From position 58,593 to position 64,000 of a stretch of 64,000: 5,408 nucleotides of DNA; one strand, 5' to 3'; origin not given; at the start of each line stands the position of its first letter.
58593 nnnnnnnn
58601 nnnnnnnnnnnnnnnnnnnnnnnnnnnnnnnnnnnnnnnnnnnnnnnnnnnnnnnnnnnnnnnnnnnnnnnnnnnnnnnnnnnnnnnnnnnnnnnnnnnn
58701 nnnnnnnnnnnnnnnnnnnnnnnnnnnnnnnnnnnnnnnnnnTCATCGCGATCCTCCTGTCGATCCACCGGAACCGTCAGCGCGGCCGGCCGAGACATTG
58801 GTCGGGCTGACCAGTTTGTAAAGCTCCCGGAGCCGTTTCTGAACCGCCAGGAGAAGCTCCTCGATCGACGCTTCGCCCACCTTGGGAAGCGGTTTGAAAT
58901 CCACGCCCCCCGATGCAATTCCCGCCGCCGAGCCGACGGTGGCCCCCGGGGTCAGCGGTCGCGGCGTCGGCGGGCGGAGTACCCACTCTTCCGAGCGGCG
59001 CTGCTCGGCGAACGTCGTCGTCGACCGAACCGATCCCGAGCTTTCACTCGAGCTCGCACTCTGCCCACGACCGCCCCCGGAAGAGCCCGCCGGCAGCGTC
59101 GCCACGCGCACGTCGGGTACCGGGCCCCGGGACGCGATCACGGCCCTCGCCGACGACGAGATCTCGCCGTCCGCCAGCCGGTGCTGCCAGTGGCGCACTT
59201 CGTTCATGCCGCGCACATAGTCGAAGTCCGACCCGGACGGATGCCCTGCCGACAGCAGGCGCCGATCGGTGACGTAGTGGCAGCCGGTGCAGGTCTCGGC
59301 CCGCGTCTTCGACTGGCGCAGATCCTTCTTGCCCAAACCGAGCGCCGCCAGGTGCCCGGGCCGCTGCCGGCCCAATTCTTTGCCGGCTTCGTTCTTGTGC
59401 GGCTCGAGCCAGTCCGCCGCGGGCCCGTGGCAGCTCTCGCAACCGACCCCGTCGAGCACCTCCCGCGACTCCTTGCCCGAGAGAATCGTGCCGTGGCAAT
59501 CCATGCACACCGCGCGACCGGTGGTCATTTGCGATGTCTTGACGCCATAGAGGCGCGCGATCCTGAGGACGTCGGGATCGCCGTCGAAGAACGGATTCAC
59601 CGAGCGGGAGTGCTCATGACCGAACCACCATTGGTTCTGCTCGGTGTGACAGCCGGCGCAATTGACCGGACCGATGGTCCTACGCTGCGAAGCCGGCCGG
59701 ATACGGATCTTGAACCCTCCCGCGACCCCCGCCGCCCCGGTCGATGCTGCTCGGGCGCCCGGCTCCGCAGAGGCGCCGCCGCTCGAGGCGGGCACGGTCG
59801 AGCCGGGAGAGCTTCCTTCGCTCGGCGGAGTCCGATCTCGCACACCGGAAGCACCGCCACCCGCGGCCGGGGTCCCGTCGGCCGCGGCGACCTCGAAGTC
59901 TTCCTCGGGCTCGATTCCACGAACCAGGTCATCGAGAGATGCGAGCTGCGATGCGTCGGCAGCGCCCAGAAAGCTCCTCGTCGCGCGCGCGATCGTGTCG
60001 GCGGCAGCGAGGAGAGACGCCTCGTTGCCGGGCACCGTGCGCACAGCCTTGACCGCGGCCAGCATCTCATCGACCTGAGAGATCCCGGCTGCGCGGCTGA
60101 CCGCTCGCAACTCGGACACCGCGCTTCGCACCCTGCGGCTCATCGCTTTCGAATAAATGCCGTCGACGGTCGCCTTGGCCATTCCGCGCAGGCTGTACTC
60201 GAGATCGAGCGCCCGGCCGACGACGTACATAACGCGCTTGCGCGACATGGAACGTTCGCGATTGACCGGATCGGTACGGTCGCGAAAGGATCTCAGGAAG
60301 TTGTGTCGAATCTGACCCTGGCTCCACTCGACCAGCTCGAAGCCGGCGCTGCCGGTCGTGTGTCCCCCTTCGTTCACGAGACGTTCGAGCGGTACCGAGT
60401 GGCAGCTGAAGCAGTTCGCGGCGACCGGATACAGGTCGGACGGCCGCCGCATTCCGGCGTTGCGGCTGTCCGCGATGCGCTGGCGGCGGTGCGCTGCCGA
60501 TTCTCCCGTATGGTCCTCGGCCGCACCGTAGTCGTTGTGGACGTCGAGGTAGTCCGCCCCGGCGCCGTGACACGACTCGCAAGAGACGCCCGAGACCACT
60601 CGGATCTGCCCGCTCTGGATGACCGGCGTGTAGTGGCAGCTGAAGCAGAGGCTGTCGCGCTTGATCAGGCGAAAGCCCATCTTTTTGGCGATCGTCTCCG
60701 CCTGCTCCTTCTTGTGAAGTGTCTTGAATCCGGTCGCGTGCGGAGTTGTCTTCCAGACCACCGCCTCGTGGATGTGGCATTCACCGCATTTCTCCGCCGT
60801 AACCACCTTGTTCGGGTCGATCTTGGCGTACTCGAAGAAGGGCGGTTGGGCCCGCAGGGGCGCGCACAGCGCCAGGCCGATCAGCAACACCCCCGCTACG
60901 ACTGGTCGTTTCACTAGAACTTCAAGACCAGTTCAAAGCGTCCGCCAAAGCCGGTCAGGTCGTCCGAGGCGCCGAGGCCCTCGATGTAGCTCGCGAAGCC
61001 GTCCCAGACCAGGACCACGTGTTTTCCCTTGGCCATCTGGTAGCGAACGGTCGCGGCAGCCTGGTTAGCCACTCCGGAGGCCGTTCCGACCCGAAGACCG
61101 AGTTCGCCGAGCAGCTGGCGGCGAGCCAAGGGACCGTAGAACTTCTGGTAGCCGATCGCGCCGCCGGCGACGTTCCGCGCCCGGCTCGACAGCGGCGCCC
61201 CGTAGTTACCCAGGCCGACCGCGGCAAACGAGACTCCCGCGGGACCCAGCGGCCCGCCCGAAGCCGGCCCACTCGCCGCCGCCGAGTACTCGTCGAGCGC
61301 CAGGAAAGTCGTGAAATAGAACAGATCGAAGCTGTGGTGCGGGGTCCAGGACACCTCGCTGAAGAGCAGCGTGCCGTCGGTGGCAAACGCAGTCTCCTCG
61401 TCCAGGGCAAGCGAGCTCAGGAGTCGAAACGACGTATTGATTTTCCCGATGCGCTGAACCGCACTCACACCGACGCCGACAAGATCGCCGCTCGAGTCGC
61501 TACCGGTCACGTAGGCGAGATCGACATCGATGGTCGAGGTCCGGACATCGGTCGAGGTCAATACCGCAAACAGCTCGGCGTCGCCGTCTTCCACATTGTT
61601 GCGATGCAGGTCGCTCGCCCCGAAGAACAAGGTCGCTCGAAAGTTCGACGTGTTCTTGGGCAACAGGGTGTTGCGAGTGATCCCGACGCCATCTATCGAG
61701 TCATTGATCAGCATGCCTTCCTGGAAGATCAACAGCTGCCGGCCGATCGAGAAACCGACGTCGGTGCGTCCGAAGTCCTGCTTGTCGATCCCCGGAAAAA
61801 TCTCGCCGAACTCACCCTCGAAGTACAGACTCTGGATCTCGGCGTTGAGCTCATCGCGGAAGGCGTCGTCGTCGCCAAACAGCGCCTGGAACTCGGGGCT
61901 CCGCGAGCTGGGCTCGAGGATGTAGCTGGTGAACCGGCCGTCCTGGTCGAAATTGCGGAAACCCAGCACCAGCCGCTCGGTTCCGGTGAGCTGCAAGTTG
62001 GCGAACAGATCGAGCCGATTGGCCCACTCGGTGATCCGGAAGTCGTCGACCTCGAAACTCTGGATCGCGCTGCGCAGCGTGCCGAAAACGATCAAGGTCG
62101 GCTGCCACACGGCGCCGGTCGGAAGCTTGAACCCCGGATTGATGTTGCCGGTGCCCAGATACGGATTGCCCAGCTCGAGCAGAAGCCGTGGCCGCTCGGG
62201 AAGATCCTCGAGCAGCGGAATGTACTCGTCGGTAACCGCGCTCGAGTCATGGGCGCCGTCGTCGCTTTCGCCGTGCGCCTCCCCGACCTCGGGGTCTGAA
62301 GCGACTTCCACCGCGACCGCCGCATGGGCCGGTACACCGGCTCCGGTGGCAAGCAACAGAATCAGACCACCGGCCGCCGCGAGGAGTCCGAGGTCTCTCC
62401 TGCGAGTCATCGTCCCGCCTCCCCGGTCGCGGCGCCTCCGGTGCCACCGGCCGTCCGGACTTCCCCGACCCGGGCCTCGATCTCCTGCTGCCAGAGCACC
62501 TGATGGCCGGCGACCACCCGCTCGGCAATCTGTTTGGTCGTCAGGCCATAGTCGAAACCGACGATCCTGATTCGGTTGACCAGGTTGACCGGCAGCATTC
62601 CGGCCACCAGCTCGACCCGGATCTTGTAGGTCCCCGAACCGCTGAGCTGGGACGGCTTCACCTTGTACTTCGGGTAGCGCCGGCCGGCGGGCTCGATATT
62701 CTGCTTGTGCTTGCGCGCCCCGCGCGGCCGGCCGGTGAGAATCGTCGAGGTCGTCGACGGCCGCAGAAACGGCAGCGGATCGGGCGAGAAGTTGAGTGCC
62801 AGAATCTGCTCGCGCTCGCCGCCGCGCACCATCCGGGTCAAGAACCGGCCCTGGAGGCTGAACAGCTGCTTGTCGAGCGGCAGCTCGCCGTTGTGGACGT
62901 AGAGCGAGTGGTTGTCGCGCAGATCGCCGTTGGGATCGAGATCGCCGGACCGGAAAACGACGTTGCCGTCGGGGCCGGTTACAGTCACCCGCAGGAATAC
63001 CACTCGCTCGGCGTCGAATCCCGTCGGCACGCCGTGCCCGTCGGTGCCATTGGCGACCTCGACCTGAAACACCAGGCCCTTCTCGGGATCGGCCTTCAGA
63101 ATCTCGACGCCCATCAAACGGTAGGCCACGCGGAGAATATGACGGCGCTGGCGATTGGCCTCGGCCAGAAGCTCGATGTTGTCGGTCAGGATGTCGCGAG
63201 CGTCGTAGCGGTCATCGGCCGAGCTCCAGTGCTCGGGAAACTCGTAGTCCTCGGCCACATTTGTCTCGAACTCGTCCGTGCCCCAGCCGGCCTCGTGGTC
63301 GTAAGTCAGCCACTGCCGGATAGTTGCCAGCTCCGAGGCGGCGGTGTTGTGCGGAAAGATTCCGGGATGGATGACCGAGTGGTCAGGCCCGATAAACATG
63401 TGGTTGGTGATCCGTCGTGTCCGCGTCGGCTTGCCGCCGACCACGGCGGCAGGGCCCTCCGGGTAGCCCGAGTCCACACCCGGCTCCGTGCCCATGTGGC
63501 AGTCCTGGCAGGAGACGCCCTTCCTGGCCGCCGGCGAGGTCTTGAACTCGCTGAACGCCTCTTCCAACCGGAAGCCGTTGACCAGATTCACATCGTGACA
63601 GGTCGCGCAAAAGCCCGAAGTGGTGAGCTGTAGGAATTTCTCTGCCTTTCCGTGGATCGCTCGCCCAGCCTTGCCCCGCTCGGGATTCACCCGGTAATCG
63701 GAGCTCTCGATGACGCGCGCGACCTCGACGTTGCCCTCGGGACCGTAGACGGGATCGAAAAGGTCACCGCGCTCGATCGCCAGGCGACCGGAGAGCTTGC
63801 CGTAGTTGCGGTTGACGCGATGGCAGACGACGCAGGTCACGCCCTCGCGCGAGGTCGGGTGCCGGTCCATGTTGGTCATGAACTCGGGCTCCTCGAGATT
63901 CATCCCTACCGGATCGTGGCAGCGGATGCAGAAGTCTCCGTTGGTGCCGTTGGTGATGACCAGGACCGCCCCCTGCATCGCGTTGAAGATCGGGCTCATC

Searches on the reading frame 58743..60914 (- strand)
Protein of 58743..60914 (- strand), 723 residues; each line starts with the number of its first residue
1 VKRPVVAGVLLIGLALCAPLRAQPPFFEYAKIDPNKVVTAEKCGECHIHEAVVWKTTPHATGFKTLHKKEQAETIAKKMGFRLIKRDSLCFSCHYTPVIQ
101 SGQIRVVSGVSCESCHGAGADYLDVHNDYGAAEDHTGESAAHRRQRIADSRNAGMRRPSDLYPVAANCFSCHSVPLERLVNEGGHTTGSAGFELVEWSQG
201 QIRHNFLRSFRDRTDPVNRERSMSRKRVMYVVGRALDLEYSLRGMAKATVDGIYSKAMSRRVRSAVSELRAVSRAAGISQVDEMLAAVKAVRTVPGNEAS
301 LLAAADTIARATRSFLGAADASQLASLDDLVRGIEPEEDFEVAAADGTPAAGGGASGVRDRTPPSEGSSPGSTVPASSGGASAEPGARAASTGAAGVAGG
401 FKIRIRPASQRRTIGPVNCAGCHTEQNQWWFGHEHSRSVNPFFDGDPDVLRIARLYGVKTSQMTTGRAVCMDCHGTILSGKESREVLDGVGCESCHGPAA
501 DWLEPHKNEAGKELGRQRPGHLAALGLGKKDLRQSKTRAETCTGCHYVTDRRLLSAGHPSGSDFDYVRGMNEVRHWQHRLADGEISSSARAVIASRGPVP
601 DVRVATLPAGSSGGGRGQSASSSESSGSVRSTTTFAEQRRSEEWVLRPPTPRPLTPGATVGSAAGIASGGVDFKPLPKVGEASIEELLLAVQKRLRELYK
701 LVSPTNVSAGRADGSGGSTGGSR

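Call 38: search_protein_families(library=pfam, proteins=[window:58743-60914:-], max_evalue=0.0001)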
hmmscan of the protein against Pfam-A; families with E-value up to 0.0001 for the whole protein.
window:58743-60914:- (723 aa): 5 families
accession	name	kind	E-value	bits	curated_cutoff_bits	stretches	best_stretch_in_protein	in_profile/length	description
PF13435.11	Cytochrome_C554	-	7.8e-24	84.9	20.8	2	42-117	1-84/84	Cytochrome c554 and c-prime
PF14522.11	Cytochrome_C7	-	1.6e-08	34.7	24.8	0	466-546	12-66/67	Cytochrome c7 and related cytochrome c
PF22113.1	Mtrc-MtrF_II-IV_dom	-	3.9e-06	26.9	30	0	417-501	82-170/176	Outer membrane cytochrome MtrC/MtrF-like, domains II/IV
PF14537.11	Cytochrom_c3_2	-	1.2e-05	26.1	25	0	469-547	8-65/79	Cytochrome c3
PF09699.15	Paired_CXXCH_1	-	4.3e-05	23.6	20.6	0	37-73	3-30/41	Doubled CXXCH motif (Paired_CXXCH_1)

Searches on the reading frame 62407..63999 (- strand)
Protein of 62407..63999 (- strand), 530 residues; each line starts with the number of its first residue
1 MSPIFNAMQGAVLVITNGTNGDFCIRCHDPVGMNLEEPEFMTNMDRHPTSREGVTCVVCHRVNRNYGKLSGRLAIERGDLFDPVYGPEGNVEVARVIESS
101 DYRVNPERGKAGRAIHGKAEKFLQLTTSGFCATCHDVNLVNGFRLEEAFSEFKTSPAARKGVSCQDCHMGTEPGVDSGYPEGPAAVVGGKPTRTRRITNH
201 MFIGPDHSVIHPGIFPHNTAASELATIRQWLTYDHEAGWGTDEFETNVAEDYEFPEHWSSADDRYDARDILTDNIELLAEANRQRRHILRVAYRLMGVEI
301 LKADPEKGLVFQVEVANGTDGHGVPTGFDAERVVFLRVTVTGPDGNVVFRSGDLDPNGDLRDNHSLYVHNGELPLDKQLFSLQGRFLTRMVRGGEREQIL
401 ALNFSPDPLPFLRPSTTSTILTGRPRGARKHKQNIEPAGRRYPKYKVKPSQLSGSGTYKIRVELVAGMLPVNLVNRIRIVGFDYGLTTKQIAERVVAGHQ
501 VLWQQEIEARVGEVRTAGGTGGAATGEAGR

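Call 38: search_protein_families(library=pfam, proteins=[window:62407-63999:-], max_evalue=0.0001)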
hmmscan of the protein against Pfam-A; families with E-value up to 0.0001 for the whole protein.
window:62407-63999:- (530 aa): 4 families
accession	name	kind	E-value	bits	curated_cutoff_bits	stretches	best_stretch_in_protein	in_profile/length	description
PF03264.19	Cytochrom_NNT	-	7.6e-07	29.5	24.1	0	125-171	33-75/174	NapC/NirT cytochrome c family, N-terminal region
PF14537.11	Cytochrom_c3_2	-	5.7e-06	27.2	25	0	21-62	26-66/79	Cytochrome c3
PF14522.11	Cytochrome_C7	-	3.9e-05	23.8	24.8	0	128-171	13-51/67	Cytochrome c7 and related cytochrome c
PF22113.1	Mtrc-MtrF_II-IV_dom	-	9.4e-05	22.4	30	0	124-169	116-164/176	Outer membrane cytochrome MtrC/MtrF-like, domains II/IV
